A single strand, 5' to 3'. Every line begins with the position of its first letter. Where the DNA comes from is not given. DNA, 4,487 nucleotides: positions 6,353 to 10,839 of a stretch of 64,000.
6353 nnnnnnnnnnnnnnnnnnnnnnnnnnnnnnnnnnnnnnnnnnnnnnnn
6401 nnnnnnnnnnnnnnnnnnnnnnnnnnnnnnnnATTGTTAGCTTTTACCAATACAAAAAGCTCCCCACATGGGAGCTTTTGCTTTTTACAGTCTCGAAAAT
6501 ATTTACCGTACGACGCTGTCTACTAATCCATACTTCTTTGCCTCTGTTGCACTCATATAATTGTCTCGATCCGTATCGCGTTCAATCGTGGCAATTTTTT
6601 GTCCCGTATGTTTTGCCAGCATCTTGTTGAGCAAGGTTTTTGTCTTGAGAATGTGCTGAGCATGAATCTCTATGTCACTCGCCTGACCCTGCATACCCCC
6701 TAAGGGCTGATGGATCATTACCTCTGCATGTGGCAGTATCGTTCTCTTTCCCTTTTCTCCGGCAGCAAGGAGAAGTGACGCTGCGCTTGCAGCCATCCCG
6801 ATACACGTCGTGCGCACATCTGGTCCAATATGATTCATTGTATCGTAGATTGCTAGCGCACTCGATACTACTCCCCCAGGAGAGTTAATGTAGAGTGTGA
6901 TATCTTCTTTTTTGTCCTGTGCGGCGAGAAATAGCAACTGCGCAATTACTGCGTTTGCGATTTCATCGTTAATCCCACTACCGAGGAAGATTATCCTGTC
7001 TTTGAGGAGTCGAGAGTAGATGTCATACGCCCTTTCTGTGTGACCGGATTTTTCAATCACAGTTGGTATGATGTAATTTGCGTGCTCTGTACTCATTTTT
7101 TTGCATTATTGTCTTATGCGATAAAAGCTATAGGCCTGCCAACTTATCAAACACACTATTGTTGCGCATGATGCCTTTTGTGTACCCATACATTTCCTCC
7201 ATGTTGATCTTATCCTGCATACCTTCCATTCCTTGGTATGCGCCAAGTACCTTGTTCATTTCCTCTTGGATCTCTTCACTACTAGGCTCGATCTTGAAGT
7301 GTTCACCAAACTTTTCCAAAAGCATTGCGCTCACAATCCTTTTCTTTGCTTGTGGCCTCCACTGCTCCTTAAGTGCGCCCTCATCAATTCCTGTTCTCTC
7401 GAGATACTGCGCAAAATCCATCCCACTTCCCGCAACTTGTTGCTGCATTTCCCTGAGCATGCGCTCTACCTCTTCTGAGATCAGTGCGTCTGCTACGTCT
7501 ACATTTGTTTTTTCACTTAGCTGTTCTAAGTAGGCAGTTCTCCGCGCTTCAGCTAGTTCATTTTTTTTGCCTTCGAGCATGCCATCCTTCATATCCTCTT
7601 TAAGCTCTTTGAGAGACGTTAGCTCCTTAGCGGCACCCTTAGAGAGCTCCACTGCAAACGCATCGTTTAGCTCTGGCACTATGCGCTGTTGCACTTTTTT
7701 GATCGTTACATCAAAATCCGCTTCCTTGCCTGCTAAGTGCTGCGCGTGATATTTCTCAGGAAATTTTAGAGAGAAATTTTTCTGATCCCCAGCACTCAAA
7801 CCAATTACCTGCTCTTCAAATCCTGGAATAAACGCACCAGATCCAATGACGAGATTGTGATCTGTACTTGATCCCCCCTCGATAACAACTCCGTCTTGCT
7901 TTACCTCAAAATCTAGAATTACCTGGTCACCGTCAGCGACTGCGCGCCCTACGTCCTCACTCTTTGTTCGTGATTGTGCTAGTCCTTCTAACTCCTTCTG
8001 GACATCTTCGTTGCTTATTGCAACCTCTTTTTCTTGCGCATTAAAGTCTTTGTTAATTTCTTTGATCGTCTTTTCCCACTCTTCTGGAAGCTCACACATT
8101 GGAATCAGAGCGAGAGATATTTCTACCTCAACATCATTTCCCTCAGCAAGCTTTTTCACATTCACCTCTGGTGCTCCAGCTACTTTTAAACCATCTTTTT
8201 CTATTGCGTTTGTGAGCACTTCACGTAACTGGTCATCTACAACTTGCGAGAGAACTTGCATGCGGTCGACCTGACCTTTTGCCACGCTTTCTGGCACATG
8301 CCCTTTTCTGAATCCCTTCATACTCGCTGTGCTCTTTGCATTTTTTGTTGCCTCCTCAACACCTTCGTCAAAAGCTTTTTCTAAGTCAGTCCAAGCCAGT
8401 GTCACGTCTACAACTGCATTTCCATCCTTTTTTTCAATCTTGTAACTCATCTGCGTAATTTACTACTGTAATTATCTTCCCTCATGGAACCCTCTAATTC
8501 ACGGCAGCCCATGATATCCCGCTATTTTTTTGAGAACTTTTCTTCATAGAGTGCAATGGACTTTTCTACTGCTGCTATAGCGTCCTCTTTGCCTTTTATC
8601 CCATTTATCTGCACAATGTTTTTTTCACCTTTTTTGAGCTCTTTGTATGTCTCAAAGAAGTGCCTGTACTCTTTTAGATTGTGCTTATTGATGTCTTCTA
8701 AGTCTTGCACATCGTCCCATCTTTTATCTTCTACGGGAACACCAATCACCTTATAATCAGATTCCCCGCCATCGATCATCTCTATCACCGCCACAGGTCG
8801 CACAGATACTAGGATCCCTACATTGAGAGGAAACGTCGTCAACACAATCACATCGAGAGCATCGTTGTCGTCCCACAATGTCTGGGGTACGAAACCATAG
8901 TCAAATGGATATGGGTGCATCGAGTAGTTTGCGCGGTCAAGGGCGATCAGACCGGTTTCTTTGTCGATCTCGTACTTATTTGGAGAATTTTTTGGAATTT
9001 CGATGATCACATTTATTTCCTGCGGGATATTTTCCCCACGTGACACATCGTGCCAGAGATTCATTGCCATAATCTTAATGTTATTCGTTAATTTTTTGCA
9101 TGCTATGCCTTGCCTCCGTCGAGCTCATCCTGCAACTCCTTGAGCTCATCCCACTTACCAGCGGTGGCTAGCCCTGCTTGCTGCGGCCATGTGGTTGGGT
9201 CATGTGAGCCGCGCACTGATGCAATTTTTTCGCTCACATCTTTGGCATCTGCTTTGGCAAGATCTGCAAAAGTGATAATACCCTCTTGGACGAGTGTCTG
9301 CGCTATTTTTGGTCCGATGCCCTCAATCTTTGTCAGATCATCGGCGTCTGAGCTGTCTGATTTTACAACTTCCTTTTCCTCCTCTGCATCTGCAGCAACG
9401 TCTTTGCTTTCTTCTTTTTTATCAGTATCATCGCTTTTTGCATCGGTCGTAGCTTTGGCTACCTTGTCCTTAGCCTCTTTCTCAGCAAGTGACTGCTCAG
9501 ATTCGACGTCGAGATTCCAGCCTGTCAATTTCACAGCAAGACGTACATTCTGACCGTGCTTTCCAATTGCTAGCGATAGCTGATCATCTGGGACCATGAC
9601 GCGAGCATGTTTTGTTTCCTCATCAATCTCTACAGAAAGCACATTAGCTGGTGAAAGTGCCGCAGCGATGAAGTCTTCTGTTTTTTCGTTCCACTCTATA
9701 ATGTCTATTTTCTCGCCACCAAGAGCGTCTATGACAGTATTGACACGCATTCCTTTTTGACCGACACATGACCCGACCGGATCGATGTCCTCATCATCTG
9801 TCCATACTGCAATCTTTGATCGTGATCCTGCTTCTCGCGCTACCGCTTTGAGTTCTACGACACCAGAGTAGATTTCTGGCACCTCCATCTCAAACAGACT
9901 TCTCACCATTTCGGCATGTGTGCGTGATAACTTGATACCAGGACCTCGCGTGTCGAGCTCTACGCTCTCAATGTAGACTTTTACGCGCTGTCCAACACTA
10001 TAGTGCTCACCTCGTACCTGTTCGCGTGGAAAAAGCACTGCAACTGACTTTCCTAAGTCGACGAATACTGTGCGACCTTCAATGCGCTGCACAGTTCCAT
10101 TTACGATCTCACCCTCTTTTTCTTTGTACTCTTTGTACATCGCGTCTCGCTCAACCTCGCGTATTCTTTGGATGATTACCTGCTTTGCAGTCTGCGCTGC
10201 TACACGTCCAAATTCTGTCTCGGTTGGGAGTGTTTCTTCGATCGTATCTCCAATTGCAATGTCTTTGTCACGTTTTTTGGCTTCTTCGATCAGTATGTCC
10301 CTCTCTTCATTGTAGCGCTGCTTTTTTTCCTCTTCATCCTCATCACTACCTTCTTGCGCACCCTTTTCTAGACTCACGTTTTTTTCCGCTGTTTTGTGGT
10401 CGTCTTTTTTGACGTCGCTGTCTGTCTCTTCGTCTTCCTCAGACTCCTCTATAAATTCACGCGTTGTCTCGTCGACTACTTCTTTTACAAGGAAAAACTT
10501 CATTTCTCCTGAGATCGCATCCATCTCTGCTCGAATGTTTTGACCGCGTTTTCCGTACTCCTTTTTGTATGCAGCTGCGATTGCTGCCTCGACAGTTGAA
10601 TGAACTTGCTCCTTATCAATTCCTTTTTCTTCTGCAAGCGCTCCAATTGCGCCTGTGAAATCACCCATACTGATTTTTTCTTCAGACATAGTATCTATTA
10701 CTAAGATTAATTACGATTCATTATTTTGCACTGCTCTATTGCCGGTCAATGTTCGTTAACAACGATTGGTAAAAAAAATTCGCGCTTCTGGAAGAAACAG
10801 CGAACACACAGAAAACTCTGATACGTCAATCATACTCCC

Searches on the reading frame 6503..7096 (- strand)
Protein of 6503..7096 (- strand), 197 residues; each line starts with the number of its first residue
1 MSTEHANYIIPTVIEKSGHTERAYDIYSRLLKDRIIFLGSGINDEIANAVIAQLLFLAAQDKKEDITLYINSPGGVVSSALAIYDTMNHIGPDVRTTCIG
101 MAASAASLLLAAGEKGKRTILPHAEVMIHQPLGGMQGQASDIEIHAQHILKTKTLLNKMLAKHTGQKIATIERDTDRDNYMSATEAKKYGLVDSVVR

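Call 14: search_protein_families(library=pfam, proteins=[window:6503-7096:-])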
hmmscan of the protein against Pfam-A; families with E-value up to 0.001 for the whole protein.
window:6503-7096:- (197 aa): 1 family
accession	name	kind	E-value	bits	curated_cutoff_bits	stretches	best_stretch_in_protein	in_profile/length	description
PF00574.28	CLP_protease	-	1.9e-82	276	20.2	1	20-196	3-179/182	Clp protease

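Call 21: find_encoding_contigs(protein=window:6503-7096:-, flank=10000, max_places=10)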
Protein window:6503-7096:- (197 aa): 1 contig read that carries it; 1 place shown.
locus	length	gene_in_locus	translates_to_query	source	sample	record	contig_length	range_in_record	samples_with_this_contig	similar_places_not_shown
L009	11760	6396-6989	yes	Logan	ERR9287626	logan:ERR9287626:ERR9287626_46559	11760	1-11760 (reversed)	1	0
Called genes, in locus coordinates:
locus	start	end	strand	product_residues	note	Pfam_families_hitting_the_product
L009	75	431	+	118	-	-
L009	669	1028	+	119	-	PF09966:DUF2200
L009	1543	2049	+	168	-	-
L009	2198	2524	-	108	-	-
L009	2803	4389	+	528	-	PF08529:NusA_N, PF00575:S1, PF13184:KH_NusA_1st, PF26594:KH_NusA_2nd, PF14520:HHH_5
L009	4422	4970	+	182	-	PF00719:Pyrophosphatase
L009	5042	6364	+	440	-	PF05697:Trigger_N, PF00254:FKBP_C, PF05698:Trigger_C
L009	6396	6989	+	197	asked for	PF00574:CLP_protease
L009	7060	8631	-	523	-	PF01676:Metalloenzyme, PF06415:iPGM_N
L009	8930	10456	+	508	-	PF12072:RNase_Y_N, PF00013:KH_1, PF01966:HD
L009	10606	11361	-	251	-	PF00483:NTP_transferase (weak), PF01128:IspD, PF02348:CTP_transf_3 (weak), PF12804:NTP_transf_3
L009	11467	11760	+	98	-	?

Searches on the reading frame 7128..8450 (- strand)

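Call 14: search_protein_families(library=pfam, proteins=[window:7128-8450:-])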
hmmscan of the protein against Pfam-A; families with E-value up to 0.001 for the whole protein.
window:7128-8450:- (440 aa): 4 families
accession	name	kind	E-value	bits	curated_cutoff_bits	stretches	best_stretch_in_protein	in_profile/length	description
PF05698.19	Trigger_C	-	1e-25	91.1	22.7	1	279-415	1-138/162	Bacterial trigger factor protein (TF) C-terminus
PF05697.18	Trigger_N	-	7.5e-23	81.9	22.2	1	1-155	1-142/144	Bacterial trigger factor protein (TF)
PF00254.34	FKBP_C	-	1.6e-13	51.2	21.1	1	170-250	4-93/94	FKBP-type peptidyl-prolyl cis-trans isomerase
PF02669.20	KdpC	-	0.00094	19.4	24.1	0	51-101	126-176/182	K+-transporting ATPase, c chain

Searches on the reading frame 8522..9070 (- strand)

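Call 14: search_protein_families(library=pfam, proteins=[window:8522-9070:-])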
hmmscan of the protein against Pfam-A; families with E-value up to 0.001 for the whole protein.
window:8522-9070:- (182 aa): 1 family
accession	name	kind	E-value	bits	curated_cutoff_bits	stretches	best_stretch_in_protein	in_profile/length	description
PF00719.24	Pyrophosphatase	-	1.5e-53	181.2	23.5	1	21-175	1-152/153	Inorganic pyrophosphatase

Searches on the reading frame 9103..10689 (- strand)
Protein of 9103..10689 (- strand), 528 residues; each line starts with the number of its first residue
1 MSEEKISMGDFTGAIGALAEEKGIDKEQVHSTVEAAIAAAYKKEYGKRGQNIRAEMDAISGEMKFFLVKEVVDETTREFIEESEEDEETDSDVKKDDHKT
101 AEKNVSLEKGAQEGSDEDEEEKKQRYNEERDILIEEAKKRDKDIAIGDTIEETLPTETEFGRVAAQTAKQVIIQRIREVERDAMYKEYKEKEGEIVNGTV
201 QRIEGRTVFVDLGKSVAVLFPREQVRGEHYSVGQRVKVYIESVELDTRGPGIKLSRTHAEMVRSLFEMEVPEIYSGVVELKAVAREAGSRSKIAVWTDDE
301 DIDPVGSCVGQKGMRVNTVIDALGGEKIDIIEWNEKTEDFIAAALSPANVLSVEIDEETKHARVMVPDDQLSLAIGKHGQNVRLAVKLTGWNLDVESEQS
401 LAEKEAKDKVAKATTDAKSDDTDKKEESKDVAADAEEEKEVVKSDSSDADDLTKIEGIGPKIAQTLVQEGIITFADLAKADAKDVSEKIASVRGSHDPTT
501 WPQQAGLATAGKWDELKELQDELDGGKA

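Call 14: search_protein_families(library=pfam, proteins=[window:9103-10689:-])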
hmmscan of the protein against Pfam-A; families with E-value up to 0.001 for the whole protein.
window:9103-10689:- (528 aa): 9 families
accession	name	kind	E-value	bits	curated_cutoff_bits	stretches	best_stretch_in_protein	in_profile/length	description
PF08529.16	NusA_N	-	1.8e-27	96.4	23.8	2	126-182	66-119/119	NusA N-terminal domain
PF13184.12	KH_5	-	2.2e-26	92.2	27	1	287-355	1-69/69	NusA-like KH domain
PF14520.12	HHH_5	-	2.4e-08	34.8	27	1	450-487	2-39/57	Helix-hairpin-helix domain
PF00575.29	S1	-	7.6e-08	33.1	22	1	191-250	3-69/74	S1 RNA binding domain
PF10246.15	MRP-S35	-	5.7e-05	23.4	25.1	1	181-254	12-85/105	Mitochondrial ribosomal protein MRP-S35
PF11731.14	Cdd1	-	6.2e-05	23.6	25.5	1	448-495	4-51/86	Pathogenicity locus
PF10391.15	DNA_pol_lambd_f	-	0.00012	22.2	29.8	1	452-480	3-31/51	Fingers domain of DNA polymerase lambda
PF23095.1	KH_NusA_C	-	0.0004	20.8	34.2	0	367-396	6-35/59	Transcription termination/antitermination protein NusA, KH domain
PF14229.12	DUF4332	-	0.00048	20.7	23.2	0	414-493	18-96/122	Domain of unknown function (DUF4332)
